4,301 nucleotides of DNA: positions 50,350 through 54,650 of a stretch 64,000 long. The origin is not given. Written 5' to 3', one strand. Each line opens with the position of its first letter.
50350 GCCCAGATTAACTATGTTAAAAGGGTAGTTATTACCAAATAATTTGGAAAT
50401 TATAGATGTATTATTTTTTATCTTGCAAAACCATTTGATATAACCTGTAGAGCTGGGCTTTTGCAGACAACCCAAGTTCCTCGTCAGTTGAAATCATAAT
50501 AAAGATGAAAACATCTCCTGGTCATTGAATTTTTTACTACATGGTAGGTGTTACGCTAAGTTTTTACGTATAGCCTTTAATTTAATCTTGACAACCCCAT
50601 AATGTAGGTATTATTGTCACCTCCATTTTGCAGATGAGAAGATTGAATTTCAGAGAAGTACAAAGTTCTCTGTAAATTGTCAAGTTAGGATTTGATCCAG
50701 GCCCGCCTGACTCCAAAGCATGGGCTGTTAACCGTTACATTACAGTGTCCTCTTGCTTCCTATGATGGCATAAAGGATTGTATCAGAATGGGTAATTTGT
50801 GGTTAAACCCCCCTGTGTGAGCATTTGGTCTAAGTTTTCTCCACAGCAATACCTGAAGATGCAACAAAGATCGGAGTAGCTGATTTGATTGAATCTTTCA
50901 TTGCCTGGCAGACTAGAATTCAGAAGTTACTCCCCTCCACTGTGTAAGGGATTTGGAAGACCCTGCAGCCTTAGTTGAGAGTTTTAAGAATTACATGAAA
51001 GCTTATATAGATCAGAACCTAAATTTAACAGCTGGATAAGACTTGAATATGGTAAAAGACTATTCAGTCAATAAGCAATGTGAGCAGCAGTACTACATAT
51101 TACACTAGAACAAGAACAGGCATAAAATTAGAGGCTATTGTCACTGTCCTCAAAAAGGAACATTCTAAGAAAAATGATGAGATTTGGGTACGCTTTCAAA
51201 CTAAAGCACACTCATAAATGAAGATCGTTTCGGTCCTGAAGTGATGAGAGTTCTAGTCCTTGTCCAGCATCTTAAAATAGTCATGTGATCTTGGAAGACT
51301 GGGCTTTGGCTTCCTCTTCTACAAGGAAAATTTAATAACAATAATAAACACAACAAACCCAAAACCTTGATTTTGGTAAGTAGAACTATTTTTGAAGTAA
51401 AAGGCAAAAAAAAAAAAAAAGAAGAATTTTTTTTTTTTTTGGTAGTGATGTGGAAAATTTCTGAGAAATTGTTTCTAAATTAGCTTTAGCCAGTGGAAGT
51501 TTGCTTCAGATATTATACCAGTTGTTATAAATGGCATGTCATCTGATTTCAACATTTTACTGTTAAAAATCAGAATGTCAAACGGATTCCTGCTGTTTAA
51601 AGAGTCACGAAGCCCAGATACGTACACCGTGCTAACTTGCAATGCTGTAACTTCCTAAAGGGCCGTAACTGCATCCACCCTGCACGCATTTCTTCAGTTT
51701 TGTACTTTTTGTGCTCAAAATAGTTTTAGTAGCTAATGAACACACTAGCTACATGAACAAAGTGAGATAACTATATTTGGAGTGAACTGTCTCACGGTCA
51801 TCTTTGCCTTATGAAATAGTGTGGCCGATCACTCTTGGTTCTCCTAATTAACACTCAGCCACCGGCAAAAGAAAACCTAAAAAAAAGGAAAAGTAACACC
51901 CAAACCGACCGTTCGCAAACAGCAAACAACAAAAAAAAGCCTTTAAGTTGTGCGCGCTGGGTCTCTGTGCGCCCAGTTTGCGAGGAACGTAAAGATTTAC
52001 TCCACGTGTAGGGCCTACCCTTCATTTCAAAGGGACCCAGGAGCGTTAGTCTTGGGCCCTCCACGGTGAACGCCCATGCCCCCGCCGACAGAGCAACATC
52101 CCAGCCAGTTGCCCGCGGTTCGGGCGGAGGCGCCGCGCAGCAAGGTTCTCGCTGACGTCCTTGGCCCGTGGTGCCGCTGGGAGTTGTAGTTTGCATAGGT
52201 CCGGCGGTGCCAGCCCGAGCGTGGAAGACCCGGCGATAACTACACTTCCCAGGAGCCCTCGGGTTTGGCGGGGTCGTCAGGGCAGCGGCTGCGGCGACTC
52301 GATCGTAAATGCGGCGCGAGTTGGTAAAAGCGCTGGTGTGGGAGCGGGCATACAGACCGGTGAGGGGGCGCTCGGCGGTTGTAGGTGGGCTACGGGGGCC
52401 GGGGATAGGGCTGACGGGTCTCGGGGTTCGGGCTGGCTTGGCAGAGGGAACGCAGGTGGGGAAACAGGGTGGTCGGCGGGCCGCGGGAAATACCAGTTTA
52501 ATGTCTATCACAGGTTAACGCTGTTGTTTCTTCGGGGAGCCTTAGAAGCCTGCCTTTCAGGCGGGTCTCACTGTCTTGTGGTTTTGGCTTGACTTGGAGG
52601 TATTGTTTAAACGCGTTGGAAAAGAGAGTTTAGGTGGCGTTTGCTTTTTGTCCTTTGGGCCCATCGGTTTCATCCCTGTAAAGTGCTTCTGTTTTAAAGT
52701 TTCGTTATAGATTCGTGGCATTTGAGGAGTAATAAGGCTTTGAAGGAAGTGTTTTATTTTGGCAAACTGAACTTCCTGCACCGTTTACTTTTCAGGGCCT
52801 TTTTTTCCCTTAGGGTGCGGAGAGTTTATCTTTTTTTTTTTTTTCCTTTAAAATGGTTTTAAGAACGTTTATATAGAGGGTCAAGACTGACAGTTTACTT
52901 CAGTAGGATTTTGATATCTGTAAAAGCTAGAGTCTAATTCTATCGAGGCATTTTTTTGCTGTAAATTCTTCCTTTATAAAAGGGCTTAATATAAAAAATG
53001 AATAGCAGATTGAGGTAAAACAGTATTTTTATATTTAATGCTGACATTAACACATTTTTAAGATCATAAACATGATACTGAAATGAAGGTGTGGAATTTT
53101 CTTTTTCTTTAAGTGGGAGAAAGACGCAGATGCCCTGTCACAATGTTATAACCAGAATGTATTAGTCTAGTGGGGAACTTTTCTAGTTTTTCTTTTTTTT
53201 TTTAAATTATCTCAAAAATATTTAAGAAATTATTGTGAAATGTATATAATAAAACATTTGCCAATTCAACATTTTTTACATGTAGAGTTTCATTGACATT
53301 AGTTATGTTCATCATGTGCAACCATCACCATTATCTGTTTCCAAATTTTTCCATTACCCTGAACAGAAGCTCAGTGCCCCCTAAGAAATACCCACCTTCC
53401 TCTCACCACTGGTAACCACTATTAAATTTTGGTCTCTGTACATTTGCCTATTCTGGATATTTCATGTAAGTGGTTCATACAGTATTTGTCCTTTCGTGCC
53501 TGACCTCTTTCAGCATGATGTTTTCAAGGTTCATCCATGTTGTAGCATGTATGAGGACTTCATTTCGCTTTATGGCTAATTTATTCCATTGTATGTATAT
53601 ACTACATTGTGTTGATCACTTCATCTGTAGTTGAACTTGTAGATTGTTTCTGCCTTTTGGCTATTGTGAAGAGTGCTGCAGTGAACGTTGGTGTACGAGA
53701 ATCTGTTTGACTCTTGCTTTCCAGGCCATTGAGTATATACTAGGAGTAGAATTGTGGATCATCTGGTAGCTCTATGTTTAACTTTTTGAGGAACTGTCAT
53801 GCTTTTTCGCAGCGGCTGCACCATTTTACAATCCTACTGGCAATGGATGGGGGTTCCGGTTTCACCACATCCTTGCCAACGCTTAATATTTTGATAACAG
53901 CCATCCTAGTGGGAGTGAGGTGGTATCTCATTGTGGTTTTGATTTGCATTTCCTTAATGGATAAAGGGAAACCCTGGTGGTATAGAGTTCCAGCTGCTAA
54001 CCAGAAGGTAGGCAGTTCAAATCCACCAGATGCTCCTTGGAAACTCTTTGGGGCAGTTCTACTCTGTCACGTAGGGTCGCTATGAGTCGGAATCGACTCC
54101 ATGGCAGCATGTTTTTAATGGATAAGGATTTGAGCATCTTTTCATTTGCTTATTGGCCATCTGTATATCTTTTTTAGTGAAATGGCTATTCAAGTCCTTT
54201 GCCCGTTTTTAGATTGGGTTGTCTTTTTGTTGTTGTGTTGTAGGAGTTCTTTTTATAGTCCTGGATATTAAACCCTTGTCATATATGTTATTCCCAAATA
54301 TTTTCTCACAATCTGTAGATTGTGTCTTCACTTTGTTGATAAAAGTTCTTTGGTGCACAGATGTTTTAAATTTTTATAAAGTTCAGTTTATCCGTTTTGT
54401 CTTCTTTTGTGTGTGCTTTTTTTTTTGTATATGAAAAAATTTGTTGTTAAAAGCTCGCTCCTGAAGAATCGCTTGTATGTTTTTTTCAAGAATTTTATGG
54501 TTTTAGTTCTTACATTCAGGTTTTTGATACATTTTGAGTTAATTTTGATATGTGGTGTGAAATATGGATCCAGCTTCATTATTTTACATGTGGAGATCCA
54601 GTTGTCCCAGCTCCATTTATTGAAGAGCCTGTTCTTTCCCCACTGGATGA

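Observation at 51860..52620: CpG-island promoter with two inverted ZNF143/SBS-type motifs, a CRE-like site and a candidate 17-codon first exon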

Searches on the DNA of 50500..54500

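Call 6: search_rna_families(source=window, start=50500, end=54500, threshold=evalue, max_evalue=1)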
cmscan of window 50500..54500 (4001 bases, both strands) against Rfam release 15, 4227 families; matches with E-value up to 1: 0.
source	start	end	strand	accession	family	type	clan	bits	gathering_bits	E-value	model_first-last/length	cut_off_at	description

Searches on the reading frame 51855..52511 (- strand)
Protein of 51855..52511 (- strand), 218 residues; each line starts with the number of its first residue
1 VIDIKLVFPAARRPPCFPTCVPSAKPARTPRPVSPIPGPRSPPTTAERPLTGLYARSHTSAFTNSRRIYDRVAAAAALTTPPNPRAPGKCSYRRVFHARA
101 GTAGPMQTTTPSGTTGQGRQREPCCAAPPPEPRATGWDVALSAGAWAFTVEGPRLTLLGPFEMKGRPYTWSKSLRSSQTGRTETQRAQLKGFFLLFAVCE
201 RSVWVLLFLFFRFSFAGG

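Call 19: find_encoding_contigs(protein=window:51855-52511:-, flank=10000, max_places=6)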
Protein window:51855-52511:- (218 aa): no gene with exactly this product is on record in the collection.

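Call 38: find_homologous_proteins(query=window:51858-52511:-, max_evalue=1)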
Query seq(218 aa): 1559 candidates shared short words with the query, none scored E <= 1.

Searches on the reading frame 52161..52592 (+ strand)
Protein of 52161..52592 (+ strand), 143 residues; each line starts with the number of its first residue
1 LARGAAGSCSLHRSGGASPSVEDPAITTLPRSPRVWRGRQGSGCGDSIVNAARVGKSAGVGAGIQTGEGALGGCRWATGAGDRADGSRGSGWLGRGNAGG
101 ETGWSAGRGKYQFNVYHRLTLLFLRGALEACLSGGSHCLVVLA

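Call 20: find_encoding_contigs(protein=window:52161-52592:+, flank=10000, max_places=6)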
Protein window:52161-52592:+ (143 aa): no gene with exactly this product is on record in the collection.

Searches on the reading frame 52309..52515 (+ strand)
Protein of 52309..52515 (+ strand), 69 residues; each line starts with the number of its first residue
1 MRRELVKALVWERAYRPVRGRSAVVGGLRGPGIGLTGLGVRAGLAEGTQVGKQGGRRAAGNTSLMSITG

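Call 17: find_homologous_proteins(query=window:52309-52515:+, max_evalue=10)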
Query seq(69 aa): 2 candidates shared short words with the query, none scored E <= 10.

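Call 47: search_protein_families(library=pfam, proteins=[window:52309-52515:+], max_evalue=0.1)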
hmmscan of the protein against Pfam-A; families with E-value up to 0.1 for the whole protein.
seq(69 aa): 0 families
